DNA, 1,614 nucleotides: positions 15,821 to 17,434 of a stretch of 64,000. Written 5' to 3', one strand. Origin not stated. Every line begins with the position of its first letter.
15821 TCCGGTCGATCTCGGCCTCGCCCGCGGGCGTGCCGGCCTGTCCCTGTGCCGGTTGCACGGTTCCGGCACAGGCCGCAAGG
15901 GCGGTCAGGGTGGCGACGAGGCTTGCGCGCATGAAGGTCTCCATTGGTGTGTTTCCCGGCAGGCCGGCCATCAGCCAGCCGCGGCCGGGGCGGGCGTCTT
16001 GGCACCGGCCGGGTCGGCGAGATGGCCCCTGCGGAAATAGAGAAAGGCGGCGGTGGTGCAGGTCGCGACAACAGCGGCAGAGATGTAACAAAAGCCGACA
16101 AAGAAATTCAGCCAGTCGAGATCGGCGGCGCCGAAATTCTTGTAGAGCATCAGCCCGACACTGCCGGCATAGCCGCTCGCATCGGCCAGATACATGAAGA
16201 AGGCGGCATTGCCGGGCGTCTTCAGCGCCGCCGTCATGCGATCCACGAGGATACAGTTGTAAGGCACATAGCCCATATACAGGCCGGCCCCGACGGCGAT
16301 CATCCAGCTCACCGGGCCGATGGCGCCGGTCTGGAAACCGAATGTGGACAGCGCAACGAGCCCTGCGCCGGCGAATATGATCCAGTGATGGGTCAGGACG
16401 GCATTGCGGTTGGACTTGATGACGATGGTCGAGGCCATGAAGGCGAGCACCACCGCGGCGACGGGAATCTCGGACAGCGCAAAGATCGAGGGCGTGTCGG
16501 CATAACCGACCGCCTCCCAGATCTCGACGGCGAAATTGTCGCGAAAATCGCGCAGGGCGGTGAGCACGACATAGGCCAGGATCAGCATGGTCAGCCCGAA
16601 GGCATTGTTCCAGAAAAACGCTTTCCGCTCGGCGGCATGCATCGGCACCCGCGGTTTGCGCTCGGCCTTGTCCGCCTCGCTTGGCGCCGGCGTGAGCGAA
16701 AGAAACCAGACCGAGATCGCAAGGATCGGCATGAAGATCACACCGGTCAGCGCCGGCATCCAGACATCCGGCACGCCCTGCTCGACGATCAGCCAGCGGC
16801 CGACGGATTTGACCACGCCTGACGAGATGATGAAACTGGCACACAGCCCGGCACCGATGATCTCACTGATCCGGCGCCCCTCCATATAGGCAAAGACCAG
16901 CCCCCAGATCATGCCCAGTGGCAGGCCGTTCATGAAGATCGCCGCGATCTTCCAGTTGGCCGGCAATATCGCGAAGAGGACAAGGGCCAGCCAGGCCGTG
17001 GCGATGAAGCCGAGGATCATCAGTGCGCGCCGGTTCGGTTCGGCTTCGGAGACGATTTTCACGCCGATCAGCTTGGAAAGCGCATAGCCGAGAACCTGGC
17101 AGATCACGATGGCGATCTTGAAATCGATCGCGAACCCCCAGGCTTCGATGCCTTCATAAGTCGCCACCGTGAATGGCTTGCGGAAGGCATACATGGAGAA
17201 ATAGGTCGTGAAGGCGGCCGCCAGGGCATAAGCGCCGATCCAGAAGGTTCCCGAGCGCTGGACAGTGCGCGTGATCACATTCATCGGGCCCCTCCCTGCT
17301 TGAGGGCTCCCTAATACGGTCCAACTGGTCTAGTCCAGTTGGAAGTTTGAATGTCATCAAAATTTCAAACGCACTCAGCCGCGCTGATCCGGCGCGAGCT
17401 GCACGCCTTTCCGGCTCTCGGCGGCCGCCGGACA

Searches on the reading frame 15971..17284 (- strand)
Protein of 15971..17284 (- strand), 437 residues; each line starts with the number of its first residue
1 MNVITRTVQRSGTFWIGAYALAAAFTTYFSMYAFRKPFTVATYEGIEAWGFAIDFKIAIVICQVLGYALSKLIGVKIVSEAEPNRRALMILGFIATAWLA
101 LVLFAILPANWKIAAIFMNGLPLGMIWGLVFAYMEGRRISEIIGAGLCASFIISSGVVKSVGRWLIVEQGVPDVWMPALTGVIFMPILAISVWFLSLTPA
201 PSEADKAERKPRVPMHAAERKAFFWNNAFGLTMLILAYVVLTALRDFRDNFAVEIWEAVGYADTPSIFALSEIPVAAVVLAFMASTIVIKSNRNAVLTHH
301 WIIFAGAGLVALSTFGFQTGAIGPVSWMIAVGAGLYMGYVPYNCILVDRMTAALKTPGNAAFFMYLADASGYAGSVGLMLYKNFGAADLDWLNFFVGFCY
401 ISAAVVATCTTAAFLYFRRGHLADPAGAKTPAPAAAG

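Call 9: search_protein_families(library=pfam, proteins=[window:15971-17284:-], max_evalue=0.001)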
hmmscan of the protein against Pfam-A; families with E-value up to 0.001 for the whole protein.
window:15971-17284:- (437 aa): 1 family
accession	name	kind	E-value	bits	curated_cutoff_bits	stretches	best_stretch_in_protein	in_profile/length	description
PF18943.6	DUF5690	-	1e-154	515.6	25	1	37-419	1-381/382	Family of unknown function (DUF5690)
